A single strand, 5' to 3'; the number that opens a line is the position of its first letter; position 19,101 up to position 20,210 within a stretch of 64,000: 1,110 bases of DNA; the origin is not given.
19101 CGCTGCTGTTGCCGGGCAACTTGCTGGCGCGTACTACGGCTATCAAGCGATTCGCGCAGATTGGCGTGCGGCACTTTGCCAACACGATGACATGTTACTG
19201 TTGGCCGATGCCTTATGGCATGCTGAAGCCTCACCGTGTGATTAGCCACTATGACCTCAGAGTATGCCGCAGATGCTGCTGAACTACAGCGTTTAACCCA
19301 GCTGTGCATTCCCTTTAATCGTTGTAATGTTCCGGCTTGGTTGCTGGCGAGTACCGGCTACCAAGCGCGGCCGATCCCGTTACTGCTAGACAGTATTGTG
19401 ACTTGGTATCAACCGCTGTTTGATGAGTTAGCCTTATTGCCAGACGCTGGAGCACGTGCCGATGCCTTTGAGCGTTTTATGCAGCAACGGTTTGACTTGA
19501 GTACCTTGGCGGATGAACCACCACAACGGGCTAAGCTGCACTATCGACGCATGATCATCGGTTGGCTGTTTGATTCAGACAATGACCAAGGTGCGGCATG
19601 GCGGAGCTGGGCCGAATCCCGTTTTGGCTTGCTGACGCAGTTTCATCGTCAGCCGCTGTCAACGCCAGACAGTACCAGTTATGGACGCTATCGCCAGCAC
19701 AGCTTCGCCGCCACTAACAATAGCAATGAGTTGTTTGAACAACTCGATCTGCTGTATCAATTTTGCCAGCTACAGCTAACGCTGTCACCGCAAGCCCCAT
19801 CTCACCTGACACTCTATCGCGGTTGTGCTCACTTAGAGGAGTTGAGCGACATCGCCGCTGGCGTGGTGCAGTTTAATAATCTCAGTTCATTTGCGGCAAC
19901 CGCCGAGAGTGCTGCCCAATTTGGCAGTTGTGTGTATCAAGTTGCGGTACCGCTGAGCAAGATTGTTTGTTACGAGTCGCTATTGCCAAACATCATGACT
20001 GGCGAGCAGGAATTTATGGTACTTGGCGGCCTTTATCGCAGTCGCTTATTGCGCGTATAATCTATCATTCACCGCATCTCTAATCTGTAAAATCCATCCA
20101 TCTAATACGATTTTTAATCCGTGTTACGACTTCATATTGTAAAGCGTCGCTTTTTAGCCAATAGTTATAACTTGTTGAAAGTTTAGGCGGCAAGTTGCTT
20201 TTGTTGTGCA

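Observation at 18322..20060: Translationally coupled ADP-ribosylglycohydrolase / R-S-E ADP-ribosyltransferase pair (DraG/DraT-like) outside a nitrogen-fixation context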

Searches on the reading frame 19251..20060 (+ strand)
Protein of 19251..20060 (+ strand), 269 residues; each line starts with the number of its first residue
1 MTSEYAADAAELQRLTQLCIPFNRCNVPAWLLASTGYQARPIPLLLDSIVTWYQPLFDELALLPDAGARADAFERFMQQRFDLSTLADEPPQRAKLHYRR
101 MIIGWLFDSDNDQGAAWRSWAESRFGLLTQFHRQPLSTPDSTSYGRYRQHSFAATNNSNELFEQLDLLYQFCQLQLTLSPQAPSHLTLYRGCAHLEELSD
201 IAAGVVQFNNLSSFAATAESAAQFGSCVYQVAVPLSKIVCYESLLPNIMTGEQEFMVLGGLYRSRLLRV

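Call 3: search_protein_families(library=pfam, proteins=[window:19251-20060:+], max_evalue=1)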
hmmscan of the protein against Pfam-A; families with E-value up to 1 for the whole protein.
window:19251-20060:+ (269 aa): 1 family
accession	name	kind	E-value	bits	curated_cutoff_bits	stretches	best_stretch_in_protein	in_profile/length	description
PF07357.16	DRAT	-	5.1e-75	252.4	25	1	22-264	1-254/256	Dinitrogenase reductase ADP-ribosyltransferase (DRAT)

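Call 4: search_protein_families(library=ncbifam, proteins=[window:19251-20060:+], max_evalue=1)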
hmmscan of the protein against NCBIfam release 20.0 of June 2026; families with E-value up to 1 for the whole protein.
window:19251-20060:+ (269 aa): 0 families

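Call 5: search_protein_families(library=padloc, proteins=[window:19251-20060:+], max_evalue=1)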
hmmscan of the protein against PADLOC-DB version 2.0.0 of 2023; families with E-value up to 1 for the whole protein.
window:19251-20060:+ (269 aa): 0 families

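Call 7: find_homologous_proteins(query=window:19251-20060:+)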
Query window:19251-20060:+ (269 aa): 97 proteins with E <= 0.001 among 5490 candidates.
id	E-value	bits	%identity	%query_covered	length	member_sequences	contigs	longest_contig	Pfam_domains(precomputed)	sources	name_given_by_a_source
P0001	1.2e-178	610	100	100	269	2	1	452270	PF07357.17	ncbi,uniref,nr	ncbi:NAD(+)--dinitrogen-reductase ADP-D-ribosyltransferase [Shewanella sp. C32]|uniref:NAD(+)--dinit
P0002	2.0e-155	534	88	100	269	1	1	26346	PF07357.17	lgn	-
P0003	5.8e-141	487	82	100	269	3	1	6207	PF07357.17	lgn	-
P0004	8.0e-139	480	80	99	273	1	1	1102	PF07357.17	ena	-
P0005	8.3e-104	365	62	100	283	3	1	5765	PF07357.17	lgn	-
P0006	2.9e-87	311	56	96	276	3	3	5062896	PF07357.17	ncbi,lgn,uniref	ncbi:NAD(+)--dinitrogen-reductase ADP-D-ribosyltransferase [Agarivorans sp. QJM3NY_29]|uniref:NAD(+)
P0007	1.6e-86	308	53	100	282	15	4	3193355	PF07357.17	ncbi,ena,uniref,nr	ncbi:NAD(+)--dinitrogen-reductase ADP-D-ribosyltransferase [uncultured Vibrio sp.]|uniref:NAD(+)--di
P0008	2.6e-86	307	55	100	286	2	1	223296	PF07357.17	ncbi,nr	ncbi:NAD(+)--dinitrogen-reductase ADP-D-ribosyltransferase [Vibrio albus]|nr:NAD(+)--dinitrogen-redu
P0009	4.1e-86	307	53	100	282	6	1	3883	PF07357.17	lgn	-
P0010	1.6e-85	305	53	99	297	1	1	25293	PF07357.17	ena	-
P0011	1.9e-85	305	57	96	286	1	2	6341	PF07357.17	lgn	-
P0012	2.5e-85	304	53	100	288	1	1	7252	PF07357.17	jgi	jgi:NAD+---dinitrogen-reductase ADP-D-ribosyltransferase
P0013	3.3e-85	304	53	99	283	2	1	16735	PF07357.17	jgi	jgi:NAD+--dinitrogen-reductase ADP-D-ribosyltransferase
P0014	4.9e-85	303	54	97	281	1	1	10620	PF07357.17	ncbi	-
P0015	8.8e-85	302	53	96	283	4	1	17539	PF07357.17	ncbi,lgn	-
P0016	1.9e-84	301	54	97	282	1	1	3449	PF07357.17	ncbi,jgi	-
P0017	5.0e-84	300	53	100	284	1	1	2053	PF07357.17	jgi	jgi:NAD+--dinitrogen-reductase ADP-D-ribosyltransferase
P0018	1.3e-83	299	54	97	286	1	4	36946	PF07357.17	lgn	-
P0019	1.4e-83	298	54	97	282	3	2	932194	PF07357.17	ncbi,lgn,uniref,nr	ncbi:NAD(+)--dinitrogen-reductase ADP-D-ribosyltransferase [Vibrio sp. Y2-5]|uniref:NAD(+)--dinitrog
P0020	1.8e-83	298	54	99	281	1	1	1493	PF07357.17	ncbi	-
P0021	2.0e-83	298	54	97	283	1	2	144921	PF07357.17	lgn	-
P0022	3.9e-83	297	54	96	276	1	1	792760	PF07357.17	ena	-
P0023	4.8e-83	297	53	98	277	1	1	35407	PF07357.17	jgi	jgi:NAD+--dinitrogen-reductase ADP-D-ribosyltransferase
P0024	5.4e-83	297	55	97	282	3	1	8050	PF07357.17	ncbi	-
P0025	6.0e-83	296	55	97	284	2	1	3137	PF07357.17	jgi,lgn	jgi:NAD+--dinitrogen-reductase ADP-D-ribosyltransferase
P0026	9.5e-83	296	56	95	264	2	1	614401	PF07357.17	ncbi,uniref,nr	ncbi:hypothetical protein HR45_02010 [Shewanella mangrovi]|uniref:NAD(+)--dinitrogen-reductase ADP-D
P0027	4.6e-82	293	51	97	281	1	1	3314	PF07357.17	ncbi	-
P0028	4.7e-82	293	55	97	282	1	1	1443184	PF07357.17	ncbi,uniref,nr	ncbi:NAD(+)--dinitrogen-reductase ADP-D-ribosyltransferase [Vibrio ziniensis]|uniref:NAD(+)--dinitro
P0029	5.6e-82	293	52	98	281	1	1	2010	PF07357.17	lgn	-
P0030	1.8e-81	292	53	99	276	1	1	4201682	PF07357.17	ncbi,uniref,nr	ncbi:hypothetical protein JYB87_03995 [Shewanella avicenniae]|uniref:NAD(+)--dinitrogen-reductase AD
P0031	1.8e-81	292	52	97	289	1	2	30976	PF07357.17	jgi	jgi:NAD+--dinitrogen-reductase ADP-D-ribosyltransferase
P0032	2.3e-81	291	50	98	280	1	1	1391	PF07357.17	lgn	-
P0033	2.3e-81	291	51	100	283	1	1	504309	PF07357.17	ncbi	ncbi:NAD(+)--dinitrogen-reductase ADP-D-ribosyltransferase [Vibrio sp. RC27]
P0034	3.3e-81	291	53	100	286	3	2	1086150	PF07357.17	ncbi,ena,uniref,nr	ncbi:NAD(+)--dinitrogen-reductase ADP-D-ribosyltransferase [Vibrio sp. HA2012]|uniref:NAD(+)--dinitr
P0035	6.7e-81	290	54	96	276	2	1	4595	PF07357.17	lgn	-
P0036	7.8e-81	289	54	96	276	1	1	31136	PF07357.17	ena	-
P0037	1.3e-80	289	53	100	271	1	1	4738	PF07357.17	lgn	-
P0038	2.4e-80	288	52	96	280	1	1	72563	PF07357.17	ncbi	-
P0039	3.7e-80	287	51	99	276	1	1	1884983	PF07357.17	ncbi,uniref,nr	ncbi:NAD(+)--dinitrogen-reductase ADP-D-ribosyltransferase [Vibrio sp. JC009]|uniref:NAD(+)--dinitro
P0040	7.9e-79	283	51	99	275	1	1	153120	PF07357.17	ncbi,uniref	ncbi:NAD(+)--dinitrogen-reductase ADP-D-ribosyltransferase [Celerinatantimonas sp. YJH-8]|uniref:NAD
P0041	4.2e-78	280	49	98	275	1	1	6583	PF07357.17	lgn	-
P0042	2.2e-77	278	52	95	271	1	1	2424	PF07357.17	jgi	-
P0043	5.5e-77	277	49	96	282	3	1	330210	PF07357.17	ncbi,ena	-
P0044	1.1e-76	276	52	96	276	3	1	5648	PF07357.17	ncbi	ncbi:MAG: NAD(+)--dinitrogen-reductase ADP-D-ribosyltransferase [Psychromonas sp.]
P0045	3.7e-75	271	52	97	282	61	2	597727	PF07357.17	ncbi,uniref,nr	ncbi:NAD(+)--dinitrogen-reductase ADP-D-ribosyltransferase [Vibrio diazotrophicus]|uniref:NAD(+)--di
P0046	2.0e-74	268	52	95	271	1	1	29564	PF07357.17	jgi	-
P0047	1.2e-73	266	50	94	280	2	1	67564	PF07357.17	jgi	jgi:NAD+--dinitrogen-reductase ADP-D-ribosyltransferase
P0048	1.8e-73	265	52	87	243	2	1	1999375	PF07357.17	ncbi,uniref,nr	ncbi:NAD(+)--dinitrogen-reductase ADP-D-ribosyltransferase [Vibrio hannami]|uniref:NAD(+)--dinitroge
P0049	9.7e-71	256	48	94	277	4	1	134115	PF07357.17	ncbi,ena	-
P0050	7.9e-69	250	47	95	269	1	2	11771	PF07357.17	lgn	-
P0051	1.0e-68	250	48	94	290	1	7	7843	PF07357.17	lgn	-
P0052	2.6e-68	248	49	91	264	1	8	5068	PF07357.17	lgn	-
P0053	2.6e-68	248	47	92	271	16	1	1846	PF07357.17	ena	-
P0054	4.1e-68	248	47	93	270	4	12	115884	PF07357.17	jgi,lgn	jgi:Dinitrogenase reductase ADP-ribosyltransferase (DRAT).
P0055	7.2e-68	247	46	95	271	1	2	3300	PF07357.17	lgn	-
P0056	8.7e-67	243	47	93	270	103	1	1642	PF07357.17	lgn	-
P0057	5.2e-66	241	48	95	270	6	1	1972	PF07357.17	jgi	-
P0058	6.3e-66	241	47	95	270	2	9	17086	PF07357.17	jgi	jgi:NAD+--dinitrogen-reductase ADP-D-ribosyltransferase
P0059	1.2e-65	240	45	99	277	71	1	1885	PF07357.17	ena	-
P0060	1.4e-65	239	47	91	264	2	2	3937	PF07357.17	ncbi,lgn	-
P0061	3.3e-65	238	48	92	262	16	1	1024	PF07357.17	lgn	-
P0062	6.3e-65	237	48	91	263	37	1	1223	PF07357.17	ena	-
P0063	6.6e-65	237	46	93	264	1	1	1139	PF07357.17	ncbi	-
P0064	2.8e-64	235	48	91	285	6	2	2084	PF07357.17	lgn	-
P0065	6.1e-64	234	57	69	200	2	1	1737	PF07357.17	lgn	-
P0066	4.3e-63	231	46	93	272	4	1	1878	PF07357.17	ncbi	-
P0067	6.7e-63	231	45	95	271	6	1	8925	PF07357.17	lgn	-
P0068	1.5e-62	230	47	91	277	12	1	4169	PF07357.17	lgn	-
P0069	2.9e-62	229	47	90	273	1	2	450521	PF07357.17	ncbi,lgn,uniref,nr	ncbi:NAD(+)--dinitrogen-reductase ADP-D-ribosyltransferase [Marinobacterium lacunae]|uniref:NAD(+)--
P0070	4.1e-62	228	46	93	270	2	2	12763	PF07357.17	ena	-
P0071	4.6e-62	228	47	91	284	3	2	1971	PF07357.17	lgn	-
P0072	6.7e-62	227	47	93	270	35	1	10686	PF07357.17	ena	-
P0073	1.1e-61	227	46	93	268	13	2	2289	PF07357.17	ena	-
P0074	1.6e-61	226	45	90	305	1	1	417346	PF07357.17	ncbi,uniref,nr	ncbi:N-acyl homoserine lactonase [Marinobacterium zhoushanense]|uniref:N-acyl homoserine lactonase n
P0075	3.4e-61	225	47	91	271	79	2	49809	PF07357.17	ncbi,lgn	ncbi:MAG: NAD(+)--dinitrogen-reductase ADP-D-ribosyltransferase [Aeromonadaceae bacterium]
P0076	9.7e-59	217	44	92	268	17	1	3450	PF07357.17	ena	-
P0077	8.3e-54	201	43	90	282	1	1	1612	PF07357.17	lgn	-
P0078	5.7e-50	188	39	92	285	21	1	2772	PF07357.17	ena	-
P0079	1.1e-48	184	45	79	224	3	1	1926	PF07357.17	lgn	-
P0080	5.2e-48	182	38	90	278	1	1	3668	PF07357.17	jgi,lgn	-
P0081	1.2e-45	174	40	90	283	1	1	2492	PF07357.17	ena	-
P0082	7.3e-45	172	39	90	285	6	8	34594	PF07357.17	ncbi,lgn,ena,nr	ncbi:MAG: NAD(+)--dinitrogen-reductase ADP-D-ribosyltransferase [Gammaproteobacteria bacterium]|nr:N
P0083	6.3e-44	168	38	94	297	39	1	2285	PF07357.17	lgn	-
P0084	9.5e-42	161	38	92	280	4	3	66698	PF07357.17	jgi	-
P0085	1.2e-39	154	38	92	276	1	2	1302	PF07357.17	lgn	-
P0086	3.4e-39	153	35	91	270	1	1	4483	PF07357.17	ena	-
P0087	9.6e-39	151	36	88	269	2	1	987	PF07357.17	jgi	jgi:NAD+--dinitrogen-reductase ADP-D-ribosyltransferase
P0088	9.4e-38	148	40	91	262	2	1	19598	PF07357.17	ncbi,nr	ncbi:MAG: N-acyl homoserine lactonase [Candidatus Dadabacteria bacterium]|nr:MAG: N-acyl homoserine 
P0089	5.5e-37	146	33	91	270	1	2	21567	PF07357.17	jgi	jgi:NAD+--dinitrogen-reductase ADP-D-ribosyltransferase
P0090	2.5e-36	144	34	90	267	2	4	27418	PF07357.17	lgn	-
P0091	3.9e-36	143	34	90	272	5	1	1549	PF07357.17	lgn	-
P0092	4.3e-36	143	35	90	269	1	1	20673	PF07357.17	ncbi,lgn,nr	ncbi:MAG TPA: NAD(+)--dinitrogen-reductase ADP-D-ribosyltransferase [Gallionella sp.]|nr:NAD(+)--din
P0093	9.4e-36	142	35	90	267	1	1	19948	PF07357.17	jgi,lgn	-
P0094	5.9e-35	139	37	88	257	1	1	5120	PF07357.17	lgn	-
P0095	5.5e-32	129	36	87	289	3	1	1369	PF07357.17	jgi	jgi:NAD+---dinitrogen-reductase ADP-D-ribosyltransferase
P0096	1.1e-31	128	35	86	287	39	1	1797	PF07357.17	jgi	jgi:NAD+--dinitrogen-reductase ADP-D-ribosyltransferase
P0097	3.3e-30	123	35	86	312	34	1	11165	PF07357.17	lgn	-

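Call 9: find_encoding_contigs(protein=P0001, flank=10000, max_places=3)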
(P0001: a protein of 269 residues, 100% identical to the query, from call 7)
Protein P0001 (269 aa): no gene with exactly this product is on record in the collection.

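Call 10: search_solved_structures(query=window:19251-20060:+, max_evalue=1, show_alignments=2)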
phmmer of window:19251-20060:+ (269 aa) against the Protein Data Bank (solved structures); distinct sequences matched with E-value up to 1: 0.

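Call 12: find_related_loci(query=A1, collection=genome_contigs, flank=10000)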
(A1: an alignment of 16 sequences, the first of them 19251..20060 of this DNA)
Query A1 (269 aa) in genome_contigs; peptide patterns used: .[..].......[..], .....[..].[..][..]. (x = any residue, [..] = any of these).
600 stretches matched a pattern (row limit reached: there are more); 571 encode a relative of the query (tblastn E <= 1e-3); the best 80 are kept; 80 distinct loci.
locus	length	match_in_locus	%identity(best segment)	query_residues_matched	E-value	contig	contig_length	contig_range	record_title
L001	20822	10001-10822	55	2-269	2e-94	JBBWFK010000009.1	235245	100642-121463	Vibrio sp. YIC-376 Scaffold9, whole genome shotgun sequence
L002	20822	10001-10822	53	2-269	2e-92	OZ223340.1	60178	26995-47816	MAG: uncultured Vibrio sp. isolate dc5a59a3-0758-4ddb-8ef2-4e3e72712880 genome assembly, chromosome: 31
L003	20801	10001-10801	49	4-262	1e-84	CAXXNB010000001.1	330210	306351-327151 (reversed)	MAG: uncultured Vibrio sp. isolate 73f6f5ad-f8ac-459c-8b50-0ea66279e785 genome assembly, contig: contig_1, whole genome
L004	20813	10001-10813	51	4-269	1e-83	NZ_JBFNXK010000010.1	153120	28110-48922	Celerinatantimonas sp. YJH-8 NODE_10_length_153120_cov_80.326862, whole genome shotgun sequence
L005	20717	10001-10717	52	31-265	5e-79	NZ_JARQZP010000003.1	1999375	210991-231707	Vibrio hannami strain KACC 19277 contig_2, whole genome shotgun sequence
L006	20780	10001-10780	48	15-268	6e-75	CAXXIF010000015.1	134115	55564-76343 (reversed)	MAG: Aeromonadaceae bacterium isolate a2a4d2f2-4c42-4584-8ff5-9e7a0589214e genome assembly, contig: contig_15, whole gen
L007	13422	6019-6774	47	16-262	6e-72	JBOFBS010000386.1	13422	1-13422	MAG: Aeromonadaceae bacterium isolate WFFMC_MAG_196 k139_108524_flag=0_multi=6.8390_len=13422, whole genome shotgun sequ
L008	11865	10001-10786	46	13-268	1e-69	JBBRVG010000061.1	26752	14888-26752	MAG: Enterobacterales bacterium isolate La3_metabat2.134 La3_metabat2.134_K_1373595_L_26752_cov_12.0000, whole genome sh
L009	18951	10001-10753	47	18-262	2e-67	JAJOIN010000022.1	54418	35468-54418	MAG: Aeromonadaceae bacterium isolate S2C1553 S2CNODE_88_length_54418_cov_12.890000, whole genome shotgun sequence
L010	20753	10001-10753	47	18-262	3e-67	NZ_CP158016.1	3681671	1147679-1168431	Pseudaeromonas sp. ZJS20 chromosome, complete genome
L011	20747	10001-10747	47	20-262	1e-65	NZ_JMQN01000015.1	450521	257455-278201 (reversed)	Marinobacterium lacunae strain AK27 AUG5_contig_17, whole genome shotgun sequence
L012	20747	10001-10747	45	20-262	1e-65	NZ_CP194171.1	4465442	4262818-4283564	Marinobacterium sp. YM272 chromosome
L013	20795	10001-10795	53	5-262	4e-90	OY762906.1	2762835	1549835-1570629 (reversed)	MAG: uncultured Vibrio sp. isolate 25380ce8-fc80-44c6-9602-c03417d48a00 genome assembly, chromosome: 1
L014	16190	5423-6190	45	15-263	1e-61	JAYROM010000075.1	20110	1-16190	MAG: Aeromonadaceae bacterium isolate XM1_ASGE1bin.15 k141_83994, whole genome shotgun sequence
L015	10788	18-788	41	19-264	7e-59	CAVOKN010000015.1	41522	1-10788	MAG: uncultured beta proteobacterium isolate MFD00032.bin.2.86 genome assembly, contig: contig_39313, whole genome shotg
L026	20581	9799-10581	41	8-261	9e-57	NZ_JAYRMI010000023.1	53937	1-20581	MAG: Zoogloea sp. isolate XM2_XAASGE2bin.30 NODE_445_length_53937_cov_2.391303, whole genome shotgun sequence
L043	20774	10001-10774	39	20-266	4e-55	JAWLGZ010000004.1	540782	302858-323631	MAG: Gammaproteobacteria bacterium isolate 30dZY2.bin.2 NODE_23_length_540782_cov_599.053534, whole genome shotgun seque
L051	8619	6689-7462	40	22-268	6e-55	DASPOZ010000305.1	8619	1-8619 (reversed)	MAG TPA_asm: Candidatus Sulfotelmatobacter sp. isolate SMAG_U12160 k141_1115238, whole genome shotgun sequence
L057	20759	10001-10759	40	20-266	2e-54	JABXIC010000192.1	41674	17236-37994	MAG: Methylocystaceae bacterium isolate HF-Dia15 c_000000025061, whole genome shotgun sequence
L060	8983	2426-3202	35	20-267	2e-54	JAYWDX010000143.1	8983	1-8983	MAG: Candidatus Tenderia sp. isolate GL96_UP_concoct_44 GL96_UP_concoct_44_142, whole genome shotgun sequence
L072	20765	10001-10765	38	17-262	3e-54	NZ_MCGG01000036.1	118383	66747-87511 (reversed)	Magnetovibrio blakemorei strain MV-1 Q41, whole genome shotgun sequence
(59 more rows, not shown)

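Call 18: find_encoding_contigs(protein=P0030, flank=10000, max_places=2)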
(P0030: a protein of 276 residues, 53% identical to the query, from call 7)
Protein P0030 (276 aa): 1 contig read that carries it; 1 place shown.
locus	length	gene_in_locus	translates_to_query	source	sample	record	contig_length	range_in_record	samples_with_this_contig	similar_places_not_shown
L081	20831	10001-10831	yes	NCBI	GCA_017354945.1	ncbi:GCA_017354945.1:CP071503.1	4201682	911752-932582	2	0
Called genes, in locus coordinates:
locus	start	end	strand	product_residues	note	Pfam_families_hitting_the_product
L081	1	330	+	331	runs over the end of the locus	PF00389:2-Hacid_dh, PF02826:2-Hacid_dh_C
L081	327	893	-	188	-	PF00924:MS_channel_2nd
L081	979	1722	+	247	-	PF01564:Spermine_synth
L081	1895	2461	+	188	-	PF00578:AhpC-TSA, PF08534:Redoxin, PF02630:SCO1-SenC (faint), PF10417:1-cysPrx_C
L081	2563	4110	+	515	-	PF03486:HI0933_like (faint), PF13192:Thioredoxin_3, PF00890:FAD_binding_2 (faint), PF01134:GIDA (faint), PF07992:Pyr_redox_2, PF12831:FAD_oxidored (weak), PF13738:Pyr_redox_3, PF00070:Pyr_redox, +1 more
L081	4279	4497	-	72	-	PF05082:Rop-like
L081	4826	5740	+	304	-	PF13449:Phytase-like (weak)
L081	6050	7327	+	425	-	PF03390:2HCT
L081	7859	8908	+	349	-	PF08240:ADH_N, PF02826:2-Hacid_dh_C (weak), PF01262:AlaDh_PNT_C (weak), PF00107:ADH_zinc_N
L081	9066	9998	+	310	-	PF03747:ADP_ribosyl_GH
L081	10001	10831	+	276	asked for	PF07357:DRAT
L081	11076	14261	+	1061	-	PF00497:SBP_bac_3, PF01966:HD (faint), PF13487:HD_5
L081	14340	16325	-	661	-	PF07715:Plug, PF00593:TonB_dep_Rec_b-barrel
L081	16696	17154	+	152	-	PF13404:HTH_AsnC-type, PF13412:HTH_24, PF08279:HTH_11 (weak), PF01037:AsnC_trans_reg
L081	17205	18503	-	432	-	PF03313:SDH_alpha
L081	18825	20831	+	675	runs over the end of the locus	PF00672:HAMP, PF00015:MCPsignal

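Call 19: find_encoding_contigs(protein=P0026, flank=10000, max_places=2)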
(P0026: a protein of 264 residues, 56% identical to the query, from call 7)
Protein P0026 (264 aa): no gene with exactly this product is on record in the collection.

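Call 20: find_encoding_contigs(protein=P0002, flank=10000, max_places=2)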
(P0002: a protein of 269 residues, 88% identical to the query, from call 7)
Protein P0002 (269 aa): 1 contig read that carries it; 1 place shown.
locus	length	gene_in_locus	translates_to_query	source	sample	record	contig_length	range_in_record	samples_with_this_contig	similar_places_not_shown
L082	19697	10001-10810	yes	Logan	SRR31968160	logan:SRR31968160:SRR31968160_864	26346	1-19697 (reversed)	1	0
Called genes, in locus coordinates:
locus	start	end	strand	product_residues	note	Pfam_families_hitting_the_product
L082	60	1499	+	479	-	PF13304:AAA_21, PF13175:AAA_15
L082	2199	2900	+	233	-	PF00578:AhpC-TSA (faint), PF08534:Redoxin (weak)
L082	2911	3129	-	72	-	PF05082:Rop-like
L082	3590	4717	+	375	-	PF00072:Response_reg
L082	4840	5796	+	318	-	PF13449:Phytase-like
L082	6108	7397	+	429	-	PF03390:2HCT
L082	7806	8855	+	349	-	PF08240:ADH_N, PF02826:2-Hacid_dh_C (weak), PF01262:AlaDh_PNT_C, PF00107:ADH_zinc_N, PF03446:NAD_binding_2 (weak), PF13602:ADH_zinc_N_2 (weak)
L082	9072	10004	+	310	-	PF03747:ADP_ribosyl_GH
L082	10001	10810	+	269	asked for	PF07357:DRAT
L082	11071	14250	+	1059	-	PF00497:SBP_bac_3, PF01966:HD (faint), PF13487:HD_5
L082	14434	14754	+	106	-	-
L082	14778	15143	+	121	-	-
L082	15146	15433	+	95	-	-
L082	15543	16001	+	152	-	PF13404:HTH_AsnC-type, PF13412:HTH_24, PF08279:HTH_11 (weak), PF01037:AsnC_trans_reg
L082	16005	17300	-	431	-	PF03313:SDH_alpha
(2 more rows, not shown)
